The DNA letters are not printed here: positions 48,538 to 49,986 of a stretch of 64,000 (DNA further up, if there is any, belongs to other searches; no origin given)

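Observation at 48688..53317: Split and order-permuted formate dehydrogenase alpha subunit within an fhs-fdh operon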

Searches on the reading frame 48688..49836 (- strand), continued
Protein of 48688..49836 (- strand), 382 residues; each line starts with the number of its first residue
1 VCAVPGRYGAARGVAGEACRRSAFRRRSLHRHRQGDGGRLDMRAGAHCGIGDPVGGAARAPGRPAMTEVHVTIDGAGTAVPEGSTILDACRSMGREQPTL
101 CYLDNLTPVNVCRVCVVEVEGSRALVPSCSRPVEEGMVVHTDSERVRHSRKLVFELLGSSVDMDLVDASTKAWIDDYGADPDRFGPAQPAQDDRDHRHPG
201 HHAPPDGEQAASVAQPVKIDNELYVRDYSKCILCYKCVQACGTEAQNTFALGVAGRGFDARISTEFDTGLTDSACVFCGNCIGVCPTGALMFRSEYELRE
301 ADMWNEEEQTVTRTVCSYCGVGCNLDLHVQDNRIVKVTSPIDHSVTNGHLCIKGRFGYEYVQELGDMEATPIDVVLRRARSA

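Call 68: find_encoding_contigs(protein=P0272, flank=6000, max_places=2)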
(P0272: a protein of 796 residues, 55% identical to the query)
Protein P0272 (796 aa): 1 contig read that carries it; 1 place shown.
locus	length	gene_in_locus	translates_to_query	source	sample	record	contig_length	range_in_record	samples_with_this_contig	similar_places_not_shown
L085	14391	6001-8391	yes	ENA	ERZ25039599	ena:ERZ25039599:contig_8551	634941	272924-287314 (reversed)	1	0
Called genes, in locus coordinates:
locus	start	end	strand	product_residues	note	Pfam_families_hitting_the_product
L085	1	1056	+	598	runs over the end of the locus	PF00384:Molybdopterin, PF01568:Molydop_binding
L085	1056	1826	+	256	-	-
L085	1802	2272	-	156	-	PF13424:TPR_12 (weak), PF13428:TPR_14 (weak), PF13432:TPR_16, PF21545:T7SS_EccA1_N (weak), PF13414:TPR_11, PF14559:TPR_19, PF12688:TPR_5, PF13432:TPR_16, +12 more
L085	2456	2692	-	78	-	-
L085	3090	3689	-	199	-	-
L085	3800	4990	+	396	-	PF07690:MFS_1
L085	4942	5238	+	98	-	-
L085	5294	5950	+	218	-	-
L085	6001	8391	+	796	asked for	PF01512:Complex1_51K, PF10531:SLBB, PF12838:Fer4_7 (faint), PF00037:Fer4 (faint), PF10589:NADH_4Fe-4S, PF13510:Fer2_4, PF22117:Fer4_Nqo3 (weak), PF04879:Molybdop_Fe4S4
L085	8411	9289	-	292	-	PF02634:FdhD-NarQ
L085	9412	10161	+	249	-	-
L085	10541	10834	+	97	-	PF01243:PNPOx_N (weak)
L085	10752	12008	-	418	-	PF00278:Orn_DAP_Arg_deC, PF02784:Orn_Arg_deC_N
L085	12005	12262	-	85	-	PF10041:DUF2277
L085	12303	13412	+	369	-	-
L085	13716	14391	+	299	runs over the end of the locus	PF01212:Beta_elim_lyase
